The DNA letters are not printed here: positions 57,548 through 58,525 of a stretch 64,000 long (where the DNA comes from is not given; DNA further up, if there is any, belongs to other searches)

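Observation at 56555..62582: c-di-GMP regulatory neighbourhood: VpsT-like regulator with an intact W-L-S-R motif, flanked by an HPP-CBS membrane protein and a degenerate GGDEF-EAL-CBS protein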

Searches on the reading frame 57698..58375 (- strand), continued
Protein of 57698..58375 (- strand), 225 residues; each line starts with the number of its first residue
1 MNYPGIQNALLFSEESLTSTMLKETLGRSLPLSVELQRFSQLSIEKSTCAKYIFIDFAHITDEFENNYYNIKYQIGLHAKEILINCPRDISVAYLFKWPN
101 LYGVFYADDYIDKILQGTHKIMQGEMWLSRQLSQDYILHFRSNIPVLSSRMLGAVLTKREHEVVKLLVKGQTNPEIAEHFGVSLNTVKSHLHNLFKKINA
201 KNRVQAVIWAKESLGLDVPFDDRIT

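Call 12: find_homologous_proteins(query=window:57698-58375:-, max_evalue=1e-10)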
Query window:57698-58375:- (225 aa): 134 proteins with E <= 1e-10 among 291 candidates; the best 120 are listed.
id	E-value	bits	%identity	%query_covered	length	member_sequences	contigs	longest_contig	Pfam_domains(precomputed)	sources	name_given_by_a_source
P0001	5.8e-139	479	96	99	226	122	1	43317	PF21155.4,PF00196.26,PF08281.19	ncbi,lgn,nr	ncbi:LuxR C-terminal-related transcriptional regulator [Vibrio fluvialis]|nr:LuxR C-terminal-related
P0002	4.0e-69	251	95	53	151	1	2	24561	PF21155.4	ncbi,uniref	ncbi:hypothetical protein [Vibrio fluvialis]|uniref:hypothetical protein n=1 Tax=Vibrio fluvialis Ta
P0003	1.1e-65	239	48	95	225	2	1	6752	PF21155.4,PF00196.26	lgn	-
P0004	2.8e-53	199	48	92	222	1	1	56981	PF21155.4,PF00196.26,PF08281.19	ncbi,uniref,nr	ncbi:LuxR C-terminal-related transcriptional regulator [Vibrio intestinalis]|uniref:LuxR C-terminal-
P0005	3.2e-53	199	48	92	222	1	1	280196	PF21155.4,PF00196.26,PF08281.19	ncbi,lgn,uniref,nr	ncbi:LuxR C-terminal-related transcriptional regulator [Vibrio sp. LaRot3]|uniref:LuxR C-terminal-re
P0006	2.1e-52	196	47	92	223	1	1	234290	PF21155.4,PF00196.26,PF08281.19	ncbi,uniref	ncbi:LuxR C-terminal-related transcriptional regulator [Vibrio kasasachensis]|uniref:LuxR C-terminal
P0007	3.3e-52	195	47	92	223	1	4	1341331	PF21155.4,PF00196.26,PF08281.19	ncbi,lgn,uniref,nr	ncbi:LuxR C-terminal-related transcriptional regulator [Vibrio taketomensis]|uniref:LuxR C-terminal-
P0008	4.0e-52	195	47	92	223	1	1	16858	PF21155.4,PF00196.26,PF08281.19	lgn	-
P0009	5.1e-52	195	45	95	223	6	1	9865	PF21155.4,PF00196.26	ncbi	ncbi:LuxR C-terminal-related transcriptional regulator, partial [Vibrio sp. V39_P1S14PM300]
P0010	1.2e-51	193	48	92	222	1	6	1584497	PF21155.4,PF00196.26,PF08281.19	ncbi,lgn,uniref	ncbi:LuxR C-terminal-related transcriptional regulator [Vibrio sp. TRT 21S02]|uniref:LuxR C-terminal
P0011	1.5e-51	193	46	92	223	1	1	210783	PF21155.4,PF00196.26,PF08281.19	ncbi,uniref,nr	ncbi:LuxR C-terminal-related transcriptional regulator [Vibrio fluminensis]|uniref:LuxR C-terminal-r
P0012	1.5e-51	193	45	96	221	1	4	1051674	PF21155.4,PF00196.26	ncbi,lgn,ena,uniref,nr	ncbi:LuxR C-terminal-related transcriptional regulator [Vibrio renipiscarius]|uniref:LuxR family tra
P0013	1.6e-51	193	47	92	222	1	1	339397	PF21155.4,PF00196.26,PF08281.19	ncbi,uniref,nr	ncbi:LuxR C-terminal-related transcriptional regulator [Vibrio sonorensis]|uniref:LuxR C-terminal-re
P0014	2.2e-51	193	47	92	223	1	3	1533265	PF21155.4,PF00196.26,PF08281.19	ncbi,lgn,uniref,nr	ncbi:helix-turn-helix transcriptional regulator [Vibrio ponticus]|uniref:Helix-turn-helix transcript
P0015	2.3e-51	193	45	96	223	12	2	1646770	PF21155.4,PF00196.26,PF08281.19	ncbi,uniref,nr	ncbi:LuxR C-terminal-related transcriptional regulator [Vibrio scophthalmi]|uniref:LuxR C-terminal-r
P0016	7.2e-51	191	45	92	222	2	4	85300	PF21155.4,PF00196.26,PF08281.19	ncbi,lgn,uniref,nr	ncbi:LuxR family transcriptional regulator, csgAB operon transcriptional regulatory protein [Vibrio 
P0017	1.1e-50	190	45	92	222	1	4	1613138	PF21155.4,PF00196.26,PF08281.19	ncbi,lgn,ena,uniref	ncbi:LuxR C-terminal-related transcriptional regulator [Vibrio sp. AK197]|uniref:LuxR C-terminal-rel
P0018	6.3e-50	188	46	92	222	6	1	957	PF21155.4,PF00196.26,PF08281.19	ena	-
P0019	7.1e-50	188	46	92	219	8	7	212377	PF21155.4,PF00196.26,PF08281.19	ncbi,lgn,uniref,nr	ncbi:LuxR C-terminal-related transcriptional regulator [Vibrio hepatarius]|uniref:LuxR C-terminal-re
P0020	7.8e-50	188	46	92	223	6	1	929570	PF21155.4,PF00196.26,PF08281.19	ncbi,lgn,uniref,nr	ncbi:helix-turn-helix transcriptional regulator [Vibrio sp. 404]|uniref:Helix-turn-helix transcripti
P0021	8.4e-50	187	44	93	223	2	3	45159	PF21155.4,PF00196.26,PF08281.19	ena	-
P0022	1.5e-49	187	44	92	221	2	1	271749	PF21155.4,PF00196.26,PF08281.19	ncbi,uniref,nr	ncbi:LuxR C-terminal-related transcriptional regulator [Vibrio rhodolitus]|uniref:LuxR C-terminal-re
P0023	1.5e-49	187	46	89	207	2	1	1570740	PF21155.4,PF00196.26,PF08281.19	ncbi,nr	ncbi:helix-turn-helix transcriptional regulator [Vibrio panuliri]|nr:helix-turn-helix transcriptiona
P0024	1.9e-49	186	45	92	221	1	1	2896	PF21155.4,PF00196.26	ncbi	-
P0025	3.8e-49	185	44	96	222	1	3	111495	PF21155.4,PF00196.26,PF08281.19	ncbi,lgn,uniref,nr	ncbi:helix-turn-helix transcriptional regulator [Vibrio sinensis]|uniref:Helix-turn-helix transcript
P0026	4.0e-49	185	45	96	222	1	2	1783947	PF21155.4,PF00196.26,PF08281.19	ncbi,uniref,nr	ncbi:helix-turn-helix transcriptional regulator [Vibrio sp. SCSIO 43135]|uniref:LuxR C-terminal-rela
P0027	5.0e-49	185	42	96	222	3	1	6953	PF21155.4,PF00196.26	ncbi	-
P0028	5.4e-49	185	45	92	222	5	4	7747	PF21155.4,PF00196.26,PF08281.19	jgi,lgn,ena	-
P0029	7.3e-49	184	47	93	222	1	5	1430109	PF21155.4,PF00196.26,PF08281.19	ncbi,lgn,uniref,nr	ncbi:LuxR C-terminal-related transcriptional regulator [Vibrio ostreicida]|uniref:LuxR C-terminal-re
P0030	7.6e-49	184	45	92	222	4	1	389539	PF21155.4,PF00196.26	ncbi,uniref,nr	ncbi:helix-turn-helix transcriptional regulator [Vibrio sp. RE86]|uniref:LuxR C-terminal-related tra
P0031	8.3e-49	184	46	92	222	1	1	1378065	PF21155.4,PF00196.26,PF08281.19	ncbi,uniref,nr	ncbi:helix-turn-helix transcriptional regulator [Vibrio aquaticus]|uniref:Helix-turn-helix transcrip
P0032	1.1e-48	184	46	92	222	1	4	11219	PF21155.4,PF00196.26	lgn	-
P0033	1.4e-48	183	46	92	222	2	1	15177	PF21155.4,PF00196.26,PF08281.19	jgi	-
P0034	1.7e-48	183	44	92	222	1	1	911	PF21155.4,PF00196.26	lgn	-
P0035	1.7e-48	183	44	92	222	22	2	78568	PF21155.4,PF00196.26,PF08281.19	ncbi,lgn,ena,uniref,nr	ncbi:MAG: helix-turn-helix transcriptional regulator [Vibrio sp.]|uniref:LuxR C-terminal-related tra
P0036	3.0e-48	182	45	92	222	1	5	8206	PF21155.4,PF00196.26,PF08281.19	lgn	-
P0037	3.6e-48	182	45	92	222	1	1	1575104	PF21155.4,PF00196.26,PF08281.19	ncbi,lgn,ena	ncbi:LuxR C-terminal-related transcriptional regulator [Vibrio sp. NH-7]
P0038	4.2e-48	182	46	92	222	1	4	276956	PF21155.4,PF00196.26,PF08281.19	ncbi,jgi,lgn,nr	ncbi:LuxR family transcriptional regulator [Vibrio xuii]|jgi:LuxR family transcriptional regulator o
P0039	5.1e-48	182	46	92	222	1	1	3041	PF21155.4,PF00196.26,PF08281.19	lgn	-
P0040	5.6e-48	181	46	92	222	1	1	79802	PF21155.4,PF00196.26,PF08281.19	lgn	-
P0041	6.0e-48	181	44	92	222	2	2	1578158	PF21155.4,PF00196.26,PF08281.19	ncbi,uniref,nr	ncbi:LuxR C-terminal-related transcriptional regulator [Vibrio sp. Isolate25]|uniref:LuxR C-terminal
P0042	6.7e-48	181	43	92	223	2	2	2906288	PF21155.4,PF00196.26,PF08281.19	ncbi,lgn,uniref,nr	ncbi:LuxR C-terminal-related transcriptional regulator [Vibrio marisflavi]|uniref:CsgAB operon trans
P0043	6.9e-48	181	44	95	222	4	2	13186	PF21155.4,PF00196.26,PF08281.19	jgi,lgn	jgi:LuxR family transcriptional regulator of csgAB operon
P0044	7.2e-48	181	46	92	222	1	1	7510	PF21155.4,PF00196.26,PF08281.19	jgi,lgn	-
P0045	7.2e-48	181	46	92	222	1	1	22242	PF21155.4,PF00196.26,PF08281.19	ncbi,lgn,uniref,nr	ncbi:LuxR C-terminal-related transcriptional regulator [Vibrio ouci]|uniref:Helix-turn-helix transcr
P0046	7.3e-48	181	46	92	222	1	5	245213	PF21155.4,PF00196.26,PF08281.19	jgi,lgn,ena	-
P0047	7.6e-48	181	46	92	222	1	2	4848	PF21155.4,PF00196.26,PF08281.19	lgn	-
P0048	8.9e-48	181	44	92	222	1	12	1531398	PF21155.4,PF00196.26,PF08281.19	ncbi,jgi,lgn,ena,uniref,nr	ncbi:LuxR C-terminal-related transcriptional regulator [Vibrio sp. MarTm2]|uniref:LuxR family transc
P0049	1.0e-47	181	46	92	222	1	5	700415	PF21155.4,PF00196.26,PF08281.19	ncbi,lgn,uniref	ncbi:LuxR C-terminal-related transcriptional regulator [Vibrio hepatarius]|uniref:LuxR C-terminal-re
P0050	1.3e-47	180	45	92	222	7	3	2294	PF21155.4,PF00196.26,PF08281.19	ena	-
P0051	1.5e-47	180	44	92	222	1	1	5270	PF21155.4,PF00196.26,PF08281.19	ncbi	-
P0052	2.5e-47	179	47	92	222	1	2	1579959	PF21155.4,PF00196.26,PF08281.19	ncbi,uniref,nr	ncbi:CsgD [Vibrio orientalis CIP 102891 = ATCC 33934]|uniref:CsgD n=1 Tax=Vibrio orientalis CIP 1028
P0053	2.7e-47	179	45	92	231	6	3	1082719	PF21155.4,PF00196.26,PF08281.19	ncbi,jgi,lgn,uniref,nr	ncbi:LuxR C-terminal-related transcriptional regulator [Vibrio ulleungensis]|jgi:LuxR family transcr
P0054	2.8e-47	179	44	92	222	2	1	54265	PF21155.4,PF00196.26,PF08281.19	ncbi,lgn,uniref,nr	ncbi:LuxR family transcriptional regulator [Vibrio neptunius]|uniref:LuxR C-terminal-related transcr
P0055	2.9e-47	179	44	92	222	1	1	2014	PF21155.4,PF00196.26,PF08281.19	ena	-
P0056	4.6e-47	178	42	92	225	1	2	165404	PF21155.4,PF00196.26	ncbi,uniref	ncbi:LuxR C-terminal-related transcriptional regulator [Vibrio amylolyticus]|uniref:LuxR C-terminal-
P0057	4.7e-47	178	45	96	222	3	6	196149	PF21155.4,PF00196.26,PF08281.19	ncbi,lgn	ncbi:MAG: LuxR C-terminal-related transcriptional regulator [Pseudomonadota bacterium]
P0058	5.2e-47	178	45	92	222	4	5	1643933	PF21155.4,PF00196.26,PF08281.19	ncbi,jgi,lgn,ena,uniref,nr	ncbi:LuxR C-terminal-related transcriptional regulator [Vibrio atypicus]|jgi:LuxR family transcripti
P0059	5.3e-47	178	45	92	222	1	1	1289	PF21155.4,PF00196.26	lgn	-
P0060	5.7e-47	178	45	96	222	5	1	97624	PF21155.4,PF00196.26,PF08281.19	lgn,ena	-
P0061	6.5e-47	178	45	93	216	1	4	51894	PF21155.4,PF00196.26,PF08281.19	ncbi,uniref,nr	ncbi:LuxR C-terminal-related transcriptional regulator [Vibrio genomosp. F10]|uniref:Helix-turn-heli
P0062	7.6e-47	178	46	92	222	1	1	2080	PF21155.4,PF00196.26,PF08281.19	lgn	-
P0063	8.0e-47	178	45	96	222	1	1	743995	PF21155.4,PF00196.26,PF08281.19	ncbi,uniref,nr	ncbi:helix-turn-helix transcriptional regulator [Vibrio sp. JPW-9-11-11]|uniref:LuxR C-terminal-rela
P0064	8.1e-47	178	45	92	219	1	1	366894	PF21155.4,PF00196.26,PF08281.19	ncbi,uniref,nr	ncbi:LuxR family transcriptional regulator [Vibrio galatheae]|uniref:LuxR family transcriptional reg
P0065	2.1e-46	176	44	92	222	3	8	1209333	PF21155.4,PF00196.26,PF08281.19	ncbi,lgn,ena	ncbi:helix-turn-helix transcriptional regulator [Vibrio cholerae]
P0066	2.2e-46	176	45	92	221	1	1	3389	PF21155.4,PF00196.26,PF08281.19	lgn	-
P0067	2.7e-46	176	43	92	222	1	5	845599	PF21155.4,PF00196.26,PF08281.19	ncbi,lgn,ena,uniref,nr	ncbi:LuxR family transcriptional regulator [Vibrio sinaloensis DSM 21326]|uniref:LuxR family transcr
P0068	2.9e-46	176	45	93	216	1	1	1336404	PF21155.4,PF00196.26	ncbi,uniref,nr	ncbi:LuxR C-terminal-related transcriptional regulator [Vibrio sp. YMD68]|uniref:LuxR C-terminal-rel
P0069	3.9e-46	175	43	92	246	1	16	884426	PF21155.4,PF00196.26,PF08281.19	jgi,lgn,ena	-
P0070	4.3e-46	175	43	92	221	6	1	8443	PF21155.4,PF00196.26,PF08281.19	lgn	-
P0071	4.5e-46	175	44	94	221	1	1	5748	PF21155.4,PF00196.26,PF08281.19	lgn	-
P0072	5.1e-46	175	44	92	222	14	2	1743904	PF21155.4,PF00196.26,PF08281.19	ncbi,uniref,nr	ncbi:LuxR C-terminal-related transcriptional regulator [Vibrio tubiashii]|uniref:LuxR C-terminal-rel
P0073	7.3e-46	175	44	92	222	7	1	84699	PF21155.4,PF00196.26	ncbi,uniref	ncbi:LuxR C-terminal-related transcriptional regulator [Vibrio sp. TRT 29B02]|uniref:LuxR C-terminal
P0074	8.5e-46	174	41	92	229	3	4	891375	PF21155.4,PF00196.26,PF08281.19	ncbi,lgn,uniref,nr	ncbi:LuxR C-terminal-related transcriptional regulator [Vibrio agarivorans]|uniref:LuxR C-terminal-r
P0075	1.6e-45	173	44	92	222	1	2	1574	PF21155.4,PF00196.26,PF08281.19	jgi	jgi:LuxR family transcriptional regulator of csgAB operon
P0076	2.3e-45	173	43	92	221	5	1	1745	PF21155.4,PF00196.26,PF08281.19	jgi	-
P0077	3.6e-45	172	44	92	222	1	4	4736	PF21155.4,PF00196.26,PF08281.19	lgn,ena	-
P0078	8.1e-45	171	43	92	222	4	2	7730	PF21155.4,PF00196.26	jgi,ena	-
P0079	1.5e-44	170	44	96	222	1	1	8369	PF21155.4,PF00196.26,PF08281.19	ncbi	-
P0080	1.8e-44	170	43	92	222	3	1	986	PF21155.4,PF00196.26,PF08281.19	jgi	jgi:LuxR family transcriptional regulator of csgAB operon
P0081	2.8e-44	169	43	91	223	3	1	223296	PF21155.4,PF00196.26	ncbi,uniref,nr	ncbi:helix-turn-helix transcriptional regulator [Vibrio albus]|uniref:Helix-turn-helix transcription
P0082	2.8e-44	169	43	96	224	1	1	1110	PF21155.4,PF00196.26,PF08281.19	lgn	-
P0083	5.9e-44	168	41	92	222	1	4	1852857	PF21155.4,PF00196.26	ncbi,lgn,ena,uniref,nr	ncbi:LuxR C-terminal-related transcriptional regulator [uncultured Vibrio sp.]|uniref:LuxR C-termina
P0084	6.6e-44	168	42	95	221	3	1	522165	PF21155.4,PF00196.26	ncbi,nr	ncbi:helix-turn-helix transcriptional regulator [Vibrio sp. HA2012]|nr:helix-turn-helix transcriptio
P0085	6.9e-44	168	43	96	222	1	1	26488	PF21155.4,PF00196.26,PF08281.19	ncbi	-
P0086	1.2e-43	167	43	96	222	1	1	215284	PF21155.4,PF00196.26,PF08281.19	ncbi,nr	ncbi:MAG: helix-turn-helix transcriptional regulator [Vibrionaceae bacterium]|nr:helix-turn-helix tr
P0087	1.6e-43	167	50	73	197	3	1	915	PF21155.4,PF00196.26,PF08281.19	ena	-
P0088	1.6e-43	167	43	96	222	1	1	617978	PF21155.4,PF00196.26,PF08281.19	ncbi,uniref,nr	ncbi:LuxR C-terminal-related transcriptional regulator [Vibrio sp. J1-1]|uniref:LuxR C-terminal-rela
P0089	1.7e-43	167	43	96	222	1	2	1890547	PF21155.4,PF00196.26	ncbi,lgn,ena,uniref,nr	ncbi:LuxR C-terminal-related transcriptional regulator [Vibrio sp. STUT-A11]|uniref:LuxR C-terminal-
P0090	1.8e-43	167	43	96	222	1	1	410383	PF21155.4,PF00196.26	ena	-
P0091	1.9e-43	167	43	96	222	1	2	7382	PF21155.4,PF00196.26,PF08281.19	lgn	-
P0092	2.4e-43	166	43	94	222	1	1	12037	PF21155.4,PF00196.26,PF08281.19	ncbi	-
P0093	2.9e-43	166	43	96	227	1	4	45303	PF21155.4,PF00196.26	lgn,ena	-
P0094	3.0e-43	166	43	96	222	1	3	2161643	PF21155.4,PF00196.26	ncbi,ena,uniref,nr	ncbi:LuxR C-terminal-related transcriptional regulator [uncultured Vibrio sp.]|uniref:LuxR C-termina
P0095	3.1e-43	166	42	94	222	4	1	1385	PF21155.4,PF00196.26,PF08281.19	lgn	-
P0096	3.2e-43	166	42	96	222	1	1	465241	PF21155.4,PF00196.26,PF08281.19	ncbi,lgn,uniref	ncbi:LuxR C-terminal-related transcriptional regulator [Vibrio sp. YIC-376]|uniref:LuxR C-terminal-r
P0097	3.3e-43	166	49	76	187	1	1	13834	PF21155.4,PF00196.26,PF08281.19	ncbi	ncbi:LuxR C-terminal-related transcriptional regulator, partial [Vibrio tubiashii]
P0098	4.3e-43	166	43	96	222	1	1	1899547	PF21155.4,PF00196.26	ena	-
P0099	4.5e-43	165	43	94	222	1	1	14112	PF21155.4,PF00196.26,PF08281.19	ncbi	-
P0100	4.7e-43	165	42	96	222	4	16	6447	PF21155.4,PF00196.26,PF08281.19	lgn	-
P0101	6.4e-43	165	41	91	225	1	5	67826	PF21155.4,PF00196.26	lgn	-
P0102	7.0e-43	165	44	92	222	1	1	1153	PF21155.4,PF00196.26,PF08281.19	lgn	-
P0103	7.1e-43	165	43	96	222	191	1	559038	PF21155.4,PF00196.26,PF08281.19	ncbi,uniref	ncbi:LuxR C-terminal-related transcriptional regulator [Vibrio diabolicus]|uniref:LuxR C-terminal-re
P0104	7.2e-43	165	43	94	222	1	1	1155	PF21155.4,PF00196.26,PF08281.19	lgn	-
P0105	8.9e-43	164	43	96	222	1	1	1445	PF21155.4,PF00196.26,PF08281.19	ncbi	-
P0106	9.0e-43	164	44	96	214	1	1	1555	PF21155.4,PF00196.26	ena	-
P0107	1.1e-42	164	41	96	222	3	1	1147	PF21155.4,PF00196.26,PF08281.19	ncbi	-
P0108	1.2e-42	164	39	96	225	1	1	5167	PF21155.4,PF00196.26,PF08281.19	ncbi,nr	ncbi:LuxR C-terminal-related transcriptional regulator [Vibrio sp. FNV 38]|nr:LuxR C-terminal-relate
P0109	1.2e-42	164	43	92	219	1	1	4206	PF21155.4,PF00196.26,PF08281.19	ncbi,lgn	-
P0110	1.3e-42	164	40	92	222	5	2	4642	PF21155.4,PF00196.26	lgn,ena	-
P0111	1.3e-42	164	43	96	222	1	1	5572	PF21155.4,PF00196.26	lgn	-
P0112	1.4e-42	164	43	96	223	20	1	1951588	PF21155.4,PF00196.26,PF08281.19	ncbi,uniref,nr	ncbi:LuxR C-terminal-related transcriptional regulator [Vibrio rotiferianus]|uniref:LuxR C-terminal-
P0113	1.5e-42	164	42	96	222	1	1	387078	PF21155.4,PF00196.26,PF08281.19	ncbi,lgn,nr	ncbi:MAG: helix-turn-helix transcriptional regulator [Vibrionaceae bacterium]|nr:helix-turn-helix tr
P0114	1.5e-42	164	43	96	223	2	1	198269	PF21155.4,PF00196.26,PF08281.19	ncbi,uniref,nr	ncbi:Transcriptional regulator VpsT [Vibrio rotiferianus]|uniref:LuxR C-terminal-related transcripti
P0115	1.9e-42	163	43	96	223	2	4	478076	PF21155.4,PF00196.26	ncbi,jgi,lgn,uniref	ncbi:LuxR C-terminal-related transcriptional regulator [Vibrio sp. WZ-1]|jgi:LuxR family transcripti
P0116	2.0e-42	163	43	96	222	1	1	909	PF21155.4,PF00196.26,PF08281.19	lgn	-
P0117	2.8e-42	163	43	93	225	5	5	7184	PF21155.4,PF00196.26,PF08281.19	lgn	-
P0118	2.8e-42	163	48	74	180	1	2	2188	PF21155.4,PF00196.26,PF08281.19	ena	-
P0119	3.1e-42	163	41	95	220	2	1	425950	PF21155.4,PF00196.26,PF08281.19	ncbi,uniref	ncbi:LuxR C-terminal-related transcriptional regulator [Vibrio hannami]|uniref:LuxR C-terminal-relat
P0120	4.9e-42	162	43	95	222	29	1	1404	PF21155.4,PF00196.26,PF08281.19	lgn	-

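Call 19: find_encoding_contigs(protein=P0001, flank=10000, max_places=5)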
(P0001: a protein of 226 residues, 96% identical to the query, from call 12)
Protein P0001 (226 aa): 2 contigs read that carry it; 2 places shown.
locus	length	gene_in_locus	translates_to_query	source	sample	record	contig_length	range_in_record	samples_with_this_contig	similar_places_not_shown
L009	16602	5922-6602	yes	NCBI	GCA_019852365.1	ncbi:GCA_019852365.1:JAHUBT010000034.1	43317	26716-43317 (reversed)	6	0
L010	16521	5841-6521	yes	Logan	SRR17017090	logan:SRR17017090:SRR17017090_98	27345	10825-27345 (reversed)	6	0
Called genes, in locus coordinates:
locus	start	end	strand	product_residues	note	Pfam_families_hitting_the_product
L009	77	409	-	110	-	-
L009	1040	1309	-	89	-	-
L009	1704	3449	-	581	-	PF00563:EAL, PF00571:CBS (faint)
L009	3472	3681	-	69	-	-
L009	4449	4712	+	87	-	-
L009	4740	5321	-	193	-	PF11140:DUF2913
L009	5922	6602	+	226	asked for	PF21155:VpsT-like_REC, PF00196:GerE, PF08281:Sigma70_r4_2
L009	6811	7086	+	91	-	-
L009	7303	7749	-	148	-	-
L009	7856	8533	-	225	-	PF02665:Nitrate_red_gam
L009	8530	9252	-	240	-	PF02613:Nitrate_red_del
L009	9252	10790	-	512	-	PF12837:Fer4_6 (faint), PF13237:Fer4_10, PF13247:Fer4_11, PF12838:Fer4_7 (weak), PF14711:Nitr_red_bet_C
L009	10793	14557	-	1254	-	PF14710:Nitr_red_alph_N, PF00384:Molybdopterin, PF28599:NarG_dom_V, PF01568:Molydop_binding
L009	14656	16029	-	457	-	PF07690:MFS_1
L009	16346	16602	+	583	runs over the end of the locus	PF00672:HAMP (weak), PF07730:HisKA_3, PF02518:HATPase_c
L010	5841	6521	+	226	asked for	PF21155:VpsT-like_REC, PF00196:GerE, PF08281:Sigma70_r4_2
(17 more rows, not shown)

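Call 20: find_encoding_contigs(protein=P0003, flank=8000, max_places=3)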
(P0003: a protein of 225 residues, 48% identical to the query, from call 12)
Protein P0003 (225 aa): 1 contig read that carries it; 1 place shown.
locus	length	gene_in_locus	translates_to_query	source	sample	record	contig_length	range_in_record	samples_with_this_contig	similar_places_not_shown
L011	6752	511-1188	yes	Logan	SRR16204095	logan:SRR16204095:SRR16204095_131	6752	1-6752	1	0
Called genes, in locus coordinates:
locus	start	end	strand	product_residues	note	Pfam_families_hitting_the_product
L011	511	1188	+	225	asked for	PF21155:VpsT-like_REC, PF00196:GerE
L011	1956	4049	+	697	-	PF07715:Plug, PF00593:TonB_dep_Rec_b-barrel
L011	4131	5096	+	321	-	PF01497:Peripla_BP_2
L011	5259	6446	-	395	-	PF04552:Sigma54_DBD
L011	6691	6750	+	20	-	?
